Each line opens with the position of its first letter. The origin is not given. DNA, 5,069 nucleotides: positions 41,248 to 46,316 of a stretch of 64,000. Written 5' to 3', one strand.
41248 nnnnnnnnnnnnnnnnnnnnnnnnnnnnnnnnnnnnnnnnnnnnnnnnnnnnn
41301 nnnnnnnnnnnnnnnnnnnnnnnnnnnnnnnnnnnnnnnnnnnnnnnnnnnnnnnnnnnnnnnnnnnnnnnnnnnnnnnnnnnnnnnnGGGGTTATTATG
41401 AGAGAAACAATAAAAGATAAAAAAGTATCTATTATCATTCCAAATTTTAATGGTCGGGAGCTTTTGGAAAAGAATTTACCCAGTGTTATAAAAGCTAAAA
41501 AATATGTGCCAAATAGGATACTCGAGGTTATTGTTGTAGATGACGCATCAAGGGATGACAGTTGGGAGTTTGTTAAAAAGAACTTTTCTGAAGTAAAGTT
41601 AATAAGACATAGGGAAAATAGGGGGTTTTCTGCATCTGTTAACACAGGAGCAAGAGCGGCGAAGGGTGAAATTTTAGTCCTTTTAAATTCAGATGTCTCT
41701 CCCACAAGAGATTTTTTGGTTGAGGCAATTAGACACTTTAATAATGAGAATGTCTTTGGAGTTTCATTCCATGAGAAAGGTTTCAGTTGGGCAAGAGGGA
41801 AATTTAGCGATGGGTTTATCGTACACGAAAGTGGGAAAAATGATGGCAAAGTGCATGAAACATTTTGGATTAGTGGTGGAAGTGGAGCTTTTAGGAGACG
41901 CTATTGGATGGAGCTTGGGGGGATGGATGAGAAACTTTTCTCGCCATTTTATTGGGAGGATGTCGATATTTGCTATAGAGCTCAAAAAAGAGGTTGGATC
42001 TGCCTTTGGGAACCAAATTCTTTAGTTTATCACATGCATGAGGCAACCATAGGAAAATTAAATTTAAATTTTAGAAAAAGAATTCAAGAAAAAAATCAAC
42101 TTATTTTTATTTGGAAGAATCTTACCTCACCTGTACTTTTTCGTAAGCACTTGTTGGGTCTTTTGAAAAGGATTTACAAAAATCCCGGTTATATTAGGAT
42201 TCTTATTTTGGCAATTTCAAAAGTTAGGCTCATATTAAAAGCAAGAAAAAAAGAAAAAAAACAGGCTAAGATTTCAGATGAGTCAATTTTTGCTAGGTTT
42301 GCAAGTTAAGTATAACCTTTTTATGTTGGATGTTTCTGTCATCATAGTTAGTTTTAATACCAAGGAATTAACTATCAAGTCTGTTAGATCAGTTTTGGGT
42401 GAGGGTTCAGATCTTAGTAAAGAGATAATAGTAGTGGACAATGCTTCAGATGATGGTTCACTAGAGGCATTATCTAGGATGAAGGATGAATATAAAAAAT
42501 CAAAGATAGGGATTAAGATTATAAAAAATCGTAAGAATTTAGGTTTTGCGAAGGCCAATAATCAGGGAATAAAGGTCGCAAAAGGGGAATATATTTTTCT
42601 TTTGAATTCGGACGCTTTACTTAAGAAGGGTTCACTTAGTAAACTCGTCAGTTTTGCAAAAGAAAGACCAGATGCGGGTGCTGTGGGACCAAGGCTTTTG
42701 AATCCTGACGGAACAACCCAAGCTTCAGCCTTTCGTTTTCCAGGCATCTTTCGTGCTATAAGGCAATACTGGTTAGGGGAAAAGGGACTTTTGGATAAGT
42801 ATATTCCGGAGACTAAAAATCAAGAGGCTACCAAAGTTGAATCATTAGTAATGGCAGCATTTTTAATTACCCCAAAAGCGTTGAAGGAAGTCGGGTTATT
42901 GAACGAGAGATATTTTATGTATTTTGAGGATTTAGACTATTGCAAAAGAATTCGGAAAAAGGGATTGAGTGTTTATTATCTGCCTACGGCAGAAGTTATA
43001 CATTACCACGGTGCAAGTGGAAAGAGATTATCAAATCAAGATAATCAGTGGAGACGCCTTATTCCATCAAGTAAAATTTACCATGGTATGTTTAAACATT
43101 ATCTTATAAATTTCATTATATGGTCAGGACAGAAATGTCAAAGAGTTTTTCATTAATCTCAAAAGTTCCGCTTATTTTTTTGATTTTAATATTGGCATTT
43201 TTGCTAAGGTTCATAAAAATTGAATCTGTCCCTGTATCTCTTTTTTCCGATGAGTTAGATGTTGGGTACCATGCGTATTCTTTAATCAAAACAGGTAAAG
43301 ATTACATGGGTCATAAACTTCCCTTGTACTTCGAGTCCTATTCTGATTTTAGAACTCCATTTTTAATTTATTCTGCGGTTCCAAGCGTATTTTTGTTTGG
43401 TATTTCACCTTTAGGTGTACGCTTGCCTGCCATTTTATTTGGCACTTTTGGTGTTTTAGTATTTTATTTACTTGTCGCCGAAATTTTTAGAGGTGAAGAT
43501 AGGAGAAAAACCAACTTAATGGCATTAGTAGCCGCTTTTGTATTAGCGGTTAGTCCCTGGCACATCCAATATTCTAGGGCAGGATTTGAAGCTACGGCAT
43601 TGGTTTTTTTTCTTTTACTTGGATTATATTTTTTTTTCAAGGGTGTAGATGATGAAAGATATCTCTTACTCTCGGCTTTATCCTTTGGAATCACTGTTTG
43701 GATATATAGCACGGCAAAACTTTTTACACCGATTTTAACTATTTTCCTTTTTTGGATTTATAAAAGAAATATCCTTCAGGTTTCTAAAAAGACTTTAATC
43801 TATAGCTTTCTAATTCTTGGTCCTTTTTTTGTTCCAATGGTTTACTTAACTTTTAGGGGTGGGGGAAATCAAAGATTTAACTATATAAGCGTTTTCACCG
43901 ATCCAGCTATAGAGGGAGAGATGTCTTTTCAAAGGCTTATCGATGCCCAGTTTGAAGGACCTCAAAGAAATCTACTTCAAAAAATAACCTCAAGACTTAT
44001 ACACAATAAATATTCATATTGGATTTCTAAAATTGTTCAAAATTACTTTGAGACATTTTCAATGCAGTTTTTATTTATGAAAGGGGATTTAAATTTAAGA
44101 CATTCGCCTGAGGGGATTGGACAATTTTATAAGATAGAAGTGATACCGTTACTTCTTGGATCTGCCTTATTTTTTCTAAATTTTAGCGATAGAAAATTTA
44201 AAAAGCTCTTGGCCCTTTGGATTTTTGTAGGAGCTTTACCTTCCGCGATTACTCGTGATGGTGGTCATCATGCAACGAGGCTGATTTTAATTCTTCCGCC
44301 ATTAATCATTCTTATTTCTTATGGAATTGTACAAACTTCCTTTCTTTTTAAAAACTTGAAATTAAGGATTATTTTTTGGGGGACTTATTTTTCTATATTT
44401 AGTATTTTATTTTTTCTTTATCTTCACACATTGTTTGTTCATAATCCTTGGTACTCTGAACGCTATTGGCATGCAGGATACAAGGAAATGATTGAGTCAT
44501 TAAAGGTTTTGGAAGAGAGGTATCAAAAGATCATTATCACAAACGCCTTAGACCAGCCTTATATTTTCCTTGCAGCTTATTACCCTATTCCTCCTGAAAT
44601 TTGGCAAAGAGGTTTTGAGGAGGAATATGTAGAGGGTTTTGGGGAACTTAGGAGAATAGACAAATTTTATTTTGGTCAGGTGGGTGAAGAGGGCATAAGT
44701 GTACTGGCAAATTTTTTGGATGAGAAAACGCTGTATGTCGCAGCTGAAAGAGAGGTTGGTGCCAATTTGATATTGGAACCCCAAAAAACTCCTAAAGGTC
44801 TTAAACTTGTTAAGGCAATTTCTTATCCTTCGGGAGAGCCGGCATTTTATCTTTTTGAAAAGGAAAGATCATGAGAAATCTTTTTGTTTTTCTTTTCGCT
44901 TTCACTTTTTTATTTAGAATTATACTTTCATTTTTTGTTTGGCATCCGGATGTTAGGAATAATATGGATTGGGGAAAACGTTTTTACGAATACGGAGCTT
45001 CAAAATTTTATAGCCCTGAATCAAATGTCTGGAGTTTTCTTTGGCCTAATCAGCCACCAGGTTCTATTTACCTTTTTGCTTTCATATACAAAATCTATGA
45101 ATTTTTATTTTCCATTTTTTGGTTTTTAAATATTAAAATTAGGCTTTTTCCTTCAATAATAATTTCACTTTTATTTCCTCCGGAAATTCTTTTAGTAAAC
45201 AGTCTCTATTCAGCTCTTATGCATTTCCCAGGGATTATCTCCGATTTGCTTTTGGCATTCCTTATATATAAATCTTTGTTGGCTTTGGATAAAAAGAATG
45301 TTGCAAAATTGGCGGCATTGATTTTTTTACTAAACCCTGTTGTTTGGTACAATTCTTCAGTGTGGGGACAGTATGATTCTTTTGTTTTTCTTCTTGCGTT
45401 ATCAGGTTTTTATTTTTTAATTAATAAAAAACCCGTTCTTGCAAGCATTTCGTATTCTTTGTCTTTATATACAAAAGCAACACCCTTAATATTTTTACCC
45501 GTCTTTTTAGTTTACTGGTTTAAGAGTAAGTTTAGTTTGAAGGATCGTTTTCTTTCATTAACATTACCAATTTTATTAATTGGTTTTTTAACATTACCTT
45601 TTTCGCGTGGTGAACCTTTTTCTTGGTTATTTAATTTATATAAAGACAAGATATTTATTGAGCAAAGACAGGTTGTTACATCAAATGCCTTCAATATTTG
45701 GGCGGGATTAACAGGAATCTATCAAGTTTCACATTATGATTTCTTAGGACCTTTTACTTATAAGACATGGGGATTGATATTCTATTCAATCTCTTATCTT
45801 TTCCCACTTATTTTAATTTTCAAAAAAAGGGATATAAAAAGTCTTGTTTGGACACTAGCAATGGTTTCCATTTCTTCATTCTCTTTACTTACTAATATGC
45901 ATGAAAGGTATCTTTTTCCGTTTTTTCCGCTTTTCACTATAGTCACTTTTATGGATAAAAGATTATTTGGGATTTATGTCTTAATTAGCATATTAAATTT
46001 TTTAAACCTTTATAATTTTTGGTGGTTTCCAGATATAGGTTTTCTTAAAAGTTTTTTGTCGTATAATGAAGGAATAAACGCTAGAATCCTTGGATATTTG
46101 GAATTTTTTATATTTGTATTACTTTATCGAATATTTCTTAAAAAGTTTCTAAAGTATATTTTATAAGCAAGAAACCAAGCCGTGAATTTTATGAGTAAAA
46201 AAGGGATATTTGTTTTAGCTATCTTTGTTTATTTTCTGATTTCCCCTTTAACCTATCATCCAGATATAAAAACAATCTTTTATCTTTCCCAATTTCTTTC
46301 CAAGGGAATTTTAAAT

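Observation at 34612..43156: Cytoplasmic GT block (3 WaaE-like GT2, 3 DxD GT2, GT4, methyltransferase) with a Wzx but no priming transferase, Wzy or Wzz in view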

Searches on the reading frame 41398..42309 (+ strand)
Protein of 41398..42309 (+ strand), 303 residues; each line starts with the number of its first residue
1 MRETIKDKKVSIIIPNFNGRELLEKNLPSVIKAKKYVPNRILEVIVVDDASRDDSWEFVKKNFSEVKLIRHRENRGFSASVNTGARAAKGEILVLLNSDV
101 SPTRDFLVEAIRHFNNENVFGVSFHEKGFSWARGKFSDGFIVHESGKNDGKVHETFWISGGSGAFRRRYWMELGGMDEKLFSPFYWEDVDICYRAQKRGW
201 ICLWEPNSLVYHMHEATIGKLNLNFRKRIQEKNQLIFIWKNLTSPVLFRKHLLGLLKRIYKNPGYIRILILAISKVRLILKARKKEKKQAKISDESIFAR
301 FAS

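Call 3: search_protein_families(library=pfam, proteins=[window:41398-42309:+], max_evalue=0.01)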
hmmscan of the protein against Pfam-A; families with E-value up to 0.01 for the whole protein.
window:41398-42309:+ (303 aa): 4 families
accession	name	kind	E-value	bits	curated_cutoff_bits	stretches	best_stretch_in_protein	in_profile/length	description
PF00535.33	Glycos_transf_2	-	2e-25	90.1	23.3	1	11-168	1-162/168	Glycosyl transferase family 2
PF13641.12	Glyco_tranf_2_3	-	4.1e-16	60.1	27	1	10-220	3-219/230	Glycosyltransferase like family 2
PF10111.15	Glyco_tranf_2_2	-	1.3e-08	35.1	27.3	1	11-108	1-100/276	Glycosyltransferase like family 2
PF13632.12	Glyco_trans_2_3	-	1.7e-07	31.7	27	1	93-220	2-131/198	Glycosyl transferase family group 2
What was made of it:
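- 41398..42309 (+): Soluble GT2, 303 aa, MftF-like, with the EDxD motif. Pfam 2e-25 (call 3).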

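Call 16: search_protein_families(library=ncbifam, proteins=[window:41398-42309:+], max_evalue=0.01)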
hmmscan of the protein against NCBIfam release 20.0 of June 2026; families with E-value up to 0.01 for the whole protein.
window:41398-42309:+ (303 aa): 22 families
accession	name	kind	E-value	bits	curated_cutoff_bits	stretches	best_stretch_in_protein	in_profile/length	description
TIGR03965.1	mycofact_glyco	equivalog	1.2e-29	103.6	280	1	7-221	73-289/467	mycofactocin biosynthesis glycosyltransferase MftF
NF041875.1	EPS_EpsD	equivalog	3.5e-19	69.4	370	2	10-116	1-106/325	exopolysaccharide biosynthesis glycosyltransferase EpsD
TIGR03937.1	PgaC_IcaA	equivalog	5.3e-17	61.9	422.3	2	7-118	44-154/407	poly-beta-1,6-N-acetyl-D-glucosamine synthase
TIGR04283.1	glyco_like_mftF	equivalog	2.4e-15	56.8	182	1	10-129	1-116/221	TIGR04283 family arsenosugar biosynthesis glycosyltransferase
NF007482.0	PRK10073.1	equivalog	4.9e-12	45.5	423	1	7-99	5-95/334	glycosyltransferase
NF038299.1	EPS_HpsN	equivalog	1.5e-11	43.9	425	1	9-121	2-113/317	hormogonium polysaccharide biosynthesis glycosyltransferase HpsN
NF047683.1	TeichurnBiosyTuaG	equivalog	5.1e-10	39.4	400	1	7-124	5-120/252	teichuronic acid biosynthesis protein TuaG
TIGR01556.1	rhamnosyltran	subfamily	8.6e-10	38.2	200.55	1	36-280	16-261/281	rhamnosyltransferase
TIGR03111.1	glyc2_xrt_Gpos1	hypoth_equivalog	8.5e-09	34.7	363.95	1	9-118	50-160/439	TIGR03111 family XrtG-associated glycosyltransferase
NF047588.1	GlcsyltransPgfSStrep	equivalog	3.6e-08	33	500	1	9-115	2-111/308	glycosyltransferase PgfS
NF038302.1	EPS_HpsE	equivalog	7.1e-08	31.8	300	1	10-117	3-114/307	hormogonium polysaccharide biosynthesis glycosyltransferase HpsE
NF050050.1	ProtGlycPglI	equivalog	1.6e-07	31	500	1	9-102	3-96/306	GalNAc(5)-diNAcBac-PP-undecaprenol beta-1,3-glucosyltransferase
NF053739.1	GlytfEpsEBac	equivalog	2.1e-07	30.2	450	1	9-98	2-91/265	glycosyltransferase EpsE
NF041394.1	GtaseAglG_Halo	equivalog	3.8e-07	29.7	440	1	42-135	33-127/304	glucosyl-dolichyl phosphate glucuronosyltransferase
NF007986.1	PRK10714.1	equivalog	8.7e-07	28.2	529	1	8-103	6-104/316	undecaprenyl-phosphate 4-deoxy-4-formamido-L-arabinose transferase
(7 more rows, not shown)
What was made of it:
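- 41398..42309 (+): TIGR03965 1.2e-29, below cutoff (call 16).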

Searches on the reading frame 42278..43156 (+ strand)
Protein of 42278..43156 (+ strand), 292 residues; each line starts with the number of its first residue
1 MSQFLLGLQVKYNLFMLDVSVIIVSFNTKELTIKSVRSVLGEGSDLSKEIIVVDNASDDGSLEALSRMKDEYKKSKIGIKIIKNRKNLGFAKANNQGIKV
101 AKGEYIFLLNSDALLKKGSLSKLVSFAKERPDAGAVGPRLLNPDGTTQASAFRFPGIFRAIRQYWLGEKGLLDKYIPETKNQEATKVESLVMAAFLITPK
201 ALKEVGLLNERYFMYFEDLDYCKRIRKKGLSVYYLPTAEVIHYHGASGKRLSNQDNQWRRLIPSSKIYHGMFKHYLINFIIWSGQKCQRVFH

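Call 3: search_protein_families(library=pfam, proteins=[window:42278-43156:+], max_evalue=0.01)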
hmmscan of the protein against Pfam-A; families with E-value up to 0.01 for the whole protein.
window:42278-43156:+ (292 aa): 6 families
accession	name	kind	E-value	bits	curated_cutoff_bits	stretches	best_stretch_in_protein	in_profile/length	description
PF00535.33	Glycos_transf_2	-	4e-26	92.4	23.3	1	20-153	1-129/168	Glycosyl transferase family 2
PF13641.12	Glyco_tranf_2_3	-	2e-17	64.5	27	1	19-258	3-227/230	Glycosyltransferase like family 2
PF10111.15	Glyco_tranf_2_2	-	5.5e-07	29.8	27.3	1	45-128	27-107/276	Glycosyltransferase like family 2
PF13712.12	Glyco_tranf_2_5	-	0.0016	18.7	27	1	77-260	28-204/210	Glycosyltransferase like family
PF00483.29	NTP_transferase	-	0.0016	18.5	21.2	1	48-132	47-129/245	Nucleotidyl transferase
PF13632.12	Glyco_trans_2_3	-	0.0029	17.9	27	0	105-261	1-139/198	Glycosyl transferase family group 2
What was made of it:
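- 42278..43156 (+): Soluble GT2, 292 aa, WbbL/rhamnosyltransferase-like, with the EDxD motif. Pfam 4e-26 (call 3).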

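Call 16: search_protein_families(library=ncbifam, proteins=[window:42278-43156:+], max_evalue=0.01)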
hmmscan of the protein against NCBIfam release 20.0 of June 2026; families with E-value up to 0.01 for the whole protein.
window:42278-43156:+ (292 aa): 24 families
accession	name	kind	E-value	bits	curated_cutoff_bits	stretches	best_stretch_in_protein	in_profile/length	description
TIGR01556.1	rhamnosyltran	subfamily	4.4e-21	75.3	200.55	1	44-251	18-209/281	rhamnosyltransferase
TIGR03965.1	mycofact_glyco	equivalog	1.8e-19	70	280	1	18-245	75-283/467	mycofactocin biosynthesis glycosyltransferase MftF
TIGR03937.1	PgaC_IcaA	equivalog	3.9e-15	55.7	422.3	1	18-137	46-160/407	poly-beta-1,6-N-acetyl-D-glucosamine synthase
NF038302.1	EPS_HpsE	equivalog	9.9e-15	54.3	300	1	18-243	2-223/307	hormogonium polysaccharide biosynthesis glycosyltransferase HpsE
NF047683.1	TeichurnBiosyTuaG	equivalog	2.1e-14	53.8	400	1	19-134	8-118/252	teichuronic acid biosynthesis protein TuaG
NF038299.1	EPS_HpsN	equivalog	5.6e-12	45.3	425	1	19-144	3-123/317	hormogonium polysaccharide biosynthesis glycosyltransferase HpsN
NF007482.0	PRK10073.1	equivalog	1.1e-11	44.3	423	1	18-129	7-112/334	glycosyltransferase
NF053739.1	GlytfEpsEBac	equivalog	1.4e-11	43.9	450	1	19-144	3-124/265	glycosyltransferase EpsE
NF041875.1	EPS_EpsD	equivalog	1.7e-11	44.1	370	1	20-244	2-208/325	exopolysaccharide biosynthesis glycosyltransferase EpsD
TIGR04009.1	wcaE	equivalog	2.5e-11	43.3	369.2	1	17-142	2-122/248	colanic acid biosynthesis glycosyltransferase WcaE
NF050050.1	ProtGlycPglI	equivalog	5.4e-11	42.4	500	1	18-129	3-110/306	GalNAc(5)-diNAcBac-PP-undecaprenol beta-1,3-glucosyltransferase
NF041394.1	GtaseAglG_Halo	equivalog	2e-09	37.2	440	1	18-152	2-130/304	glucosyl-dolichyl phosphate glucuronosyltransferase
TIGR03111.1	glyc2_xrt_Gpos1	hypoth_equivalog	3.3e-09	36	363.95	1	18-136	50-165/439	TIGR03111 family XrtG-associated glycosyltransferase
TIGR04283.1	glyco_like_mftF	equivalog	4e-09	36.4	182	1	19-136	1-107/221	TIGR04283 family arsenosugar biosynthesis glycosyltransferase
NF007453.0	PRK10018.1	equivalog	8.5e-08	32.2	382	1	19-124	8-108/280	colanic acid biosynthesis glycosyltransferase WcaA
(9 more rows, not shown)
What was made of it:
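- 42278..43156 (+): TIGR01556 4.4e-21, below cutoff (call 16).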

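Call 100: search_solved_structures(query=window:42278-43156:+, max_evalue=0.001)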
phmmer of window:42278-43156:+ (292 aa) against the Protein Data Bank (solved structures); distinct sequences matched with E-value up to 0.001: 16.
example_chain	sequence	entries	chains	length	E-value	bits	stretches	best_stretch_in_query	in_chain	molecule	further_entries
6h1j_A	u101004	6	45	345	2.6e-10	43.6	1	16-138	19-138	Probable ss-1,3-N-acetylglucosaminyltransferase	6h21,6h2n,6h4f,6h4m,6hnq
2z87_A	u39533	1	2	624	2.2e-08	37.3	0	19-122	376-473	Chondroitin synthase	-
2z86_A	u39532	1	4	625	2.2e-08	37.2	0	19-122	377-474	Chondroitin synthase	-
8vh7_A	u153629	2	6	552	1.1e-06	31.7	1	7-124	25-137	Heparosan synthase B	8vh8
8viw_A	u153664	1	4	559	1.1e-06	31.6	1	7-124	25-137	Heparosan synthase B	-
6p61_A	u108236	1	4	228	2e-06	30.8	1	19-136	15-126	Glycosyltransferase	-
3bcv_A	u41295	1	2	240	3.9e-06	29.9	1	18-124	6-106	Putative glycosyltransferase protein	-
5tze_C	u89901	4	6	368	2.1e-05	27.5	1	19-138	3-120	Glycosyl transferase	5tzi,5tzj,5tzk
5mlz_A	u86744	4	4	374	2.7e-05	27.1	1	16-141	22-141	Dolichol monophosphate mannose synthase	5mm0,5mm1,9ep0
6s22_A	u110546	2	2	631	4.1e-05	26.5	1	19-144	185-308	Polypeptide N-acetylgalactosaminyltransferase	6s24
5tz8_A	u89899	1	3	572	4.6e-05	26.4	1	19-130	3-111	Glycosyl transferase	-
1h7l_A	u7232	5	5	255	4.6e-05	26.4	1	19-133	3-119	SPORE COAT POLYSACCHARIDE BIOSYNTHESIS PROTEIN SPSA | PROTEIN (SPORE COAT POLYSACCHARIDE BIOSYNTHESIS PROTEIN SPSA)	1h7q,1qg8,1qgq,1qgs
6yv7_B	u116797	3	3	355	8.5e-05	25.5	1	19-137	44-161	Glycosyl transferase, family 2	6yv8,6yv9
6yv7_A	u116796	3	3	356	8.6e-05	25.5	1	19-137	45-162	Glycosyl transferase, family 2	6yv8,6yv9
8v9q_A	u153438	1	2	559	0.0003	23.7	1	18-126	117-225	Polypeptide N-acetylgalactosaminyltransferase 1 soluble form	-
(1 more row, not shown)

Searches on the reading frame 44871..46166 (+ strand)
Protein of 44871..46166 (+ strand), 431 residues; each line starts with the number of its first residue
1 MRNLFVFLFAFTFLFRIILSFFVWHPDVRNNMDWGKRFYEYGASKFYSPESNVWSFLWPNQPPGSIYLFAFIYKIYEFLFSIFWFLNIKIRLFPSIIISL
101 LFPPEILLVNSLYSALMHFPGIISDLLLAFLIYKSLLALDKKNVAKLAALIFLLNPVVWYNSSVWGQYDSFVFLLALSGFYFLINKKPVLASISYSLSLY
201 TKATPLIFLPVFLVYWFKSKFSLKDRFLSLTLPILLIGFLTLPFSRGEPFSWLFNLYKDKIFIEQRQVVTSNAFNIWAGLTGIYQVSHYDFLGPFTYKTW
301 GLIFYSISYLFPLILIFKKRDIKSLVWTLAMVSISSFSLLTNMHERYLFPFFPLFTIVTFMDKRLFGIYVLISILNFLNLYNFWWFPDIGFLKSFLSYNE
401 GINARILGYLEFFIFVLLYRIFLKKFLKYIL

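Call 3: search_protein_families(library=pfam, proteins=[window:44871-46166:+], max_evalue=0.01)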
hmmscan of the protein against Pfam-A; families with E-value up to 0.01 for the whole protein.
window:44871-46166:+ (431 aa): 2 families
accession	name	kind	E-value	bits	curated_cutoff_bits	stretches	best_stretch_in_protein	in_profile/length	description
PF09594.16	GT87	-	3.6e-06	27.4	25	1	124-214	30-122/237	Glycosyltransferase family 87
PF15971.10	Mannosyl_trans4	-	0.0094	16.2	33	0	121-208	46-130/163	DolP-mannose mannosyltransferase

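Call 49: search_protein_families(library=ncbifam, proteins=[window:44871-46166:+], max_evalue=0.001)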
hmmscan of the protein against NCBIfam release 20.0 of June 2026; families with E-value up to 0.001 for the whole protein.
window:44871-46166:+ (431 aa): 0 families
